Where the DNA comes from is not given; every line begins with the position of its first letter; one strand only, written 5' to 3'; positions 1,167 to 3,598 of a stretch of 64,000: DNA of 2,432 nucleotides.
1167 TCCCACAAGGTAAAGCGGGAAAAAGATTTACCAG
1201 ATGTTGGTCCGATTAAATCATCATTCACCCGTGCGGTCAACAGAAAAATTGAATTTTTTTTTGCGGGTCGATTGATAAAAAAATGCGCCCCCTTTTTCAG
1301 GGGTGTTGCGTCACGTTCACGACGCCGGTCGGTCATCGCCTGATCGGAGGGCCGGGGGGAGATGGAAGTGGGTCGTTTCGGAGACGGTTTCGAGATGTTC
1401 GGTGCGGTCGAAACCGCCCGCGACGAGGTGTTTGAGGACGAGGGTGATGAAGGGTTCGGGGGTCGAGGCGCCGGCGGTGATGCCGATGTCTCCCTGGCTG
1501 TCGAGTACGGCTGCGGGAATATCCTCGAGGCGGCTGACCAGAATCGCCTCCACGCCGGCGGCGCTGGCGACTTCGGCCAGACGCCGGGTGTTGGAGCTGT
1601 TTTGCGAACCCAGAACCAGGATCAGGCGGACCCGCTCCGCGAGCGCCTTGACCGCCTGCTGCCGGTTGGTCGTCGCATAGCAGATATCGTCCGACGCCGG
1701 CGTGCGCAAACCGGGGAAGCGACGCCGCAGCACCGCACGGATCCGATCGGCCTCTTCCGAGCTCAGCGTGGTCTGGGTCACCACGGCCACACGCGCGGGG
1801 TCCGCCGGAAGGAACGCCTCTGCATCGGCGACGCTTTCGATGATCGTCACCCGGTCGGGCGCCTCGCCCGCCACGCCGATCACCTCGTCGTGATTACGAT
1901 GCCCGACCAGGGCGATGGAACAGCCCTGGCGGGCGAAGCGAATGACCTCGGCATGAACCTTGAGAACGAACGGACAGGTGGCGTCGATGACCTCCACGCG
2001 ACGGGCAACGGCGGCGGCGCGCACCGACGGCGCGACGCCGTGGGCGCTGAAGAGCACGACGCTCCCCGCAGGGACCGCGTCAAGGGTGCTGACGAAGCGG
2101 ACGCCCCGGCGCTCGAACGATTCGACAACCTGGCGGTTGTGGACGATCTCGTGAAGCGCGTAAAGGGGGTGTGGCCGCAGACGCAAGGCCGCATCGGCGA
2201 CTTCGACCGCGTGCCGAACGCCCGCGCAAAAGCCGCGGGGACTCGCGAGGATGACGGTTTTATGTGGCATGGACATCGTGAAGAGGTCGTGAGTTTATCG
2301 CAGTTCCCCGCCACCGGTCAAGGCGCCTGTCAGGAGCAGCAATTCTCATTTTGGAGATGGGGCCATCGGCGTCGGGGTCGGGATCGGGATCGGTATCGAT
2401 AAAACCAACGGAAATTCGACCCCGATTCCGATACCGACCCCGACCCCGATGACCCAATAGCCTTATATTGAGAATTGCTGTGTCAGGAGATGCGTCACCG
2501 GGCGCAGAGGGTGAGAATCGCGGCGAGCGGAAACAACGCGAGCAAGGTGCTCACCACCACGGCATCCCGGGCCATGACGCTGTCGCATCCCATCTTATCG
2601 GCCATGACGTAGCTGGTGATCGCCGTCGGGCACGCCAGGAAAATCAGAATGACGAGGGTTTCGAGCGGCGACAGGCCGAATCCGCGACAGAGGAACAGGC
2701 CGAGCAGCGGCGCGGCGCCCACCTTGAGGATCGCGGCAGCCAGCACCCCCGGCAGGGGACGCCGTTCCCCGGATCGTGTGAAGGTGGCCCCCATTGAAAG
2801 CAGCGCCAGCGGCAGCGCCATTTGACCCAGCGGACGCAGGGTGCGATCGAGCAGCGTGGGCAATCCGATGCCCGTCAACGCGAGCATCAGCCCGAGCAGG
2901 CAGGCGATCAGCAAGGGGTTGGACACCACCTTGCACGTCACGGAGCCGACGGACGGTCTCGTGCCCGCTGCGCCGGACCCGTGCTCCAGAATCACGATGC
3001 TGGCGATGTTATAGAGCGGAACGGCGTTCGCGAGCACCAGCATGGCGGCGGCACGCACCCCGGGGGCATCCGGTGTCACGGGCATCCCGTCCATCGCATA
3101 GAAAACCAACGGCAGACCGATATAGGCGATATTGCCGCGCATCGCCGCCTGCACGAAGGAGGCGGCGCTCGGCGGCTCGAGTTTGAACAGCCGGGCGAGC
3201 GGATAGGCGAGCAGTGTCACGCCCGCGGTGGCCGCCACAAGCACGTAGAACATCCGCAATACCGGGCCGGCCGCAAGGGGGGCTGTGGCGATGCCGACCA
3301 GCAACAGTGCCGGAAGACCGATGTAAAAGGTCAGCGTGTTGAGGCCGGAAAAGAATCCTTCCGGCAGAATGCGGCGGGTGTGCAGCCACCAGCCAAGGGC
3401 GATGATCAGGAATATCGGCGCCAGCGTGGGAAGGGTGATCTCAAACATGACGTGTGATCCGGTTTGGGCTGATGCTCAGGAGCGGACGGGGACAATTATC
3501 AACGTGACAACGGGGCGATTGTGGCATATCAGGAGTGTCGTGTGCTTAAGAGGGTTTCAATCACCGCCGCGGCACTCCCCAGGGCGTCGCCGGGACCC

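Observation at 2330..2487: Intact 140-bp MITE-like element with perfect 9-bp target-site duplication (family A)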

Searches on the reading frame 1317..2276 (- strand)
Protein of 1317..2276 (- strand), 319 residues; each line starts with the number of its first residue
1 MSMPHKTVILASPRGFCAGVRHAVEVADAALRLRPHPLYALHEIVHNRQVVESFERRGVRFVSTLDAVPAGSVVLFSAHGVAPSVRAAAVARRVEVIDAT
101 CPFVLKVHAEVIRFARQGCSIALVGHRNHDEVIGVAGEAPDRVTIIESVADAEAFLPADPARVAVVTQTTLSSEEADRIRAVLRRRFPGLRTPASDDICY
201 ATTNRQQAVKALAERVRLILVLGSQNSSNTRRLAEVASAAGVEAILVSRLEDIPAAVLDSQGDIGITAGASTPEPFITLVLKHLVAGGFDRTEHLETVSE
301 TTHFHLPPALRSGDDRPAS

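Call 49: find_encoding_contigs(protein=window:1317-2276:-, flank=4000, max_places=6)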
Protein window:1317-2276:- (319 aa): 6 contigs read that carry it; 3 places shown.
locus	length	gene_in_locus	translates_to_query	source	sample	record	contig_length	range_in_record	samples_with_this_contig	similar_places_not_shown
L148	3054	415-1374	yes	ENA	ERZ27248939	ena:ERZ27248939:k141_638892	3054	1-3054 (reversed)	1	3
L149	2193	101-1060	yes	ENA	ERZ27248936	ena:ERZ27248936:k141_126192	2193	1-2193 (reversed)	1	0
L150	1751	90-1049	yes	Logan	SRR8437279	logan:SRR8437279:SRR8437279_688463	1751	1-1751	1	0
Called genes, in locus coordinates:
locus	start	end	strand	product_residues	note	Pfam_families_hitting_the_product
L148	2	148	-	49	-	?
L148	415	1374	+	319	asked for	PF02401:LYTB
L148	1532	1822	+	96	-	PF04977:DivIC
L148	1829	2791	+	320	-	PF03279:Lip_A_acyltrans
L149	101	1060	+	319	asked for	PF02401:LYTB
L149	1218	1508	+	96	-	PF04977:DivIC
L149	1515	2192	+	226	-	?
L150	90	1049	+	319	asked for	PF02401:LYTB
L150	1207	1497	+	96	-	PF04977:DivIC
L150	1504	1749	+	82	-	?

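Call 95: search_protein_families(library=pfam, proteins=[window:1317-2276:-], max_evalue=0.00001)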
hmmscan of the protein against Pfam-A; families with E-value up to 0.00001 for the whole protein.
window:1317-2276:- (319 aa): 1 family
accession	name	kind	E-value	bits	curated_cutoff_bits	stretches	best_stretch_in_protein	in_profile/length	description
PF02401.23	LYTB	-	6.5e-87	291.6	24.5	1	8-284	1-266/267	LytB protein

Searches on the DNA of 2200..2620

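Call 109: search_rna_families(source=window, start=2200, end=2620, threshold=evalue, max_evalue=1)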
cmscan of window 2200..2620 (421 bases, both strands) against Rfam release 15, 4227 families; matches with E-value up to 1: 5.
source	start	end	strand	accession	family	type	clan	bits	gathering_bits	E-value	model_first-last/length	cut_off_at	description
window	2366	2449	+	RF03952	mir-3718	Gene; miRNA;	-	31.1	78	4e-05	1-92/92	no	mir-3718 microRNA precursor family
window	2366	2449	-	RF03952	mir-3718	Gene; miRNA;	-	29.2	78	0.00015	1-92/92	no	mir-3718 microRNA precursor family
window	2356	2458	-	RF04279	mir-H20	Gene; miRNA;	CL00141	27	99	0.0062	1-82/82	no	mir-H20 microRNA precursor family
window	2361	2462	-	RF03458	mir-766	Gene; miRNA;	-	25.5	110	0.0013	1-108/108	no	mir-766 microRNA precursor family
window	2357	2459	+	RF04279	mir-H20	Gene; miRNA;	CL00141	24.5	99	0.025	1-82/82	no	mir-H20 microRNA precursor family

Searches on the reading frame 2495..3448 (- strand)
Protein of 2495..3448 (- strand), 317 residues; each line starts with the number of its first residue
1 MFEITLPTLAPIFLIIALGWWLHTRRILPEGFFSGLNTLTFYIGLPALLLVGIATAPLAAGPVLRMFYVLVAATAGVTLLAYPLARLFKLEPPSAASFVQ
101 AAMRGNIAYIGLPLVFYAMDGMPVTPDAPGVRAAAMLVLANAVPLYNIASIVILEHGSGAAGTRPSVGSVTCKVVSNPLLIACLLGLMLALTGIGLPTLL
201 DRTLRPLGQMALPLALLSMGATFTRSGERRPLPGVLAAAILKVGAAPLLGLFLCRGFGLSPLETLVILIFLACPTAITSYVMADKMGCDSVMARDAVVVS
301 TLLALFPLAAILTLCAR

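Call 65: find_encoding_contigs(protein=window:2495-3448:-, flank=1500, max_places=10)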
Protein window:2495-3448:- (317 aa): 23 contigs read that carry it; 10 places shown.
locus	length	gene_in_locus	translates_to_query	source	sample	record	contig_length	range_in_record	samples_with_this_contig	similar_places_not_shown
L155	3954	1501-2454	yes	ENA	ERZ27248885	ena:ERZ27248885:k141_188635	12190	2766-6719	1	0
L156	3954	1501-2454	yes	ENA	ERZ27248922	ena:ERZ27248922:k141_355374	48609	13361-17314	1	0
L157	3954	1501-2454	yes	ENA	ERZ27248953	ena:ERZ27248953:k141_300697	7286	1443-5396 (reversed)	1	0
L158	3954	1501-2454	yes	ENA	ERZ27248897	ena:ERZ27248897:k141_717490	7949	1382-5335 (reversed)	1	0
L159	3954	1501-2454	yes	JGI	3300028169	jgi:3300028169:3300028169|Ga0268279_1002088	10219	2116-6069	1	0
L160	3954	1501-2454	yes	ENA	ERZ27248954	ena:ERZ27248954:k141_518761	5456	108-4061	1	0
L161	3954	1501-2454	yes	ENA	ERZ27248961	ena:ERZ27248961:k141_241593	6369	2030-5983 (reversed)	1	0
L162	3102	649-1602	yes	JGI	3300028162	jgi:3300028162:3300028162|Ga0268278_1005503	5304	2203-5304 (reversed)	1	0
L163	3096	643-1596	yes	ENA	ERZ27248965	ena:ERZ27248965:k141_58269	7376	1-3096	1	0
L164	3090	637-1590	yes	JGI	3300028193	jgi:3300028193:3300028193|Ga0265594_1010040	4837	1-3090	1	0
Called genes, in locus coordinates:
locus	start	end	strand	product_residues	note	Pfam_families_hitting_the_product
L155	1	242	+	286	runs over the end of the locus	PF17930:LpxI_N, PF06230:LpxI_C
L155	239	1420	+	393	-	PF02684:LpxB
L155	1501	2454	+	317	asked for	PF03547:Mem_trans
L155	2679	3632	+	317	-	PF02401:LYTB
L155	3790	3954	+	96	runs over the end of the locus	PF04977:DivIC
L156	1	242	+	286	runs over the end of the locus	PF17930:LpxI_N, PF06230:LpxI_C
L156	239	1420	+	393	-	PF02684:LpxB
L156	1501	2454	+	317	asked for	PF03547:Mem_trans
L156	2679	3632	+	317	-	PF02401:LYTB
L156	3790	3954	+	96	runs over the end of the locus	PF04977:DivIC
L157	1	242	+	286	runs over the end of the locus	PF17930:LpxI_N, PF06230:LpxI_C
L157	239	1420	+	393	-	PF02684:LpxB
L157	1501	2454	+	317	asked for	PF03547:Mem_trans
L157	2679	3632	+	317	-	PF02401:LYTB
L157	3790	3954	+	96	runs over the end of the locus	PF04977:DivIC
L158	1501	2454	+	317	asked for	PF03547:Mem_trans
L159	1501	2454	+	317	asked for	PF03547:Mem_trans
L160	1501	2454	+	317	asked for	PF03547:Mem_trans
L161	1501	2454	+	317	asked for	PF03547:Mem_trans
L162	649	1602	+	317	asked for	PF03547:Mem_trans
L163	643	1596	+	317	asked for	PF03547:Mem_trans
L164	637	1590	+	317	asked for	PF03547:Mem_trans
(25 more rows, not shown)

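Call 95: search_protein_families(library=pfam, proteins=[window:2495-3448:-], max_evalue=0.00001)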
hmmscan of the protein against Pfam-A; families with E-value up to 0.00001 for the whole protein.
window:2495-3448:- (317 aa): 1 family
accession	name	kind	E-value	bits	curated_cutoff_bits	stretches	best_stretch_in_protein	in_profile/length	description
PF03547.23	Mem_trans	-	2.9e-32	112.1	25.7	1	8-310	5-341/343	Membrane transport protein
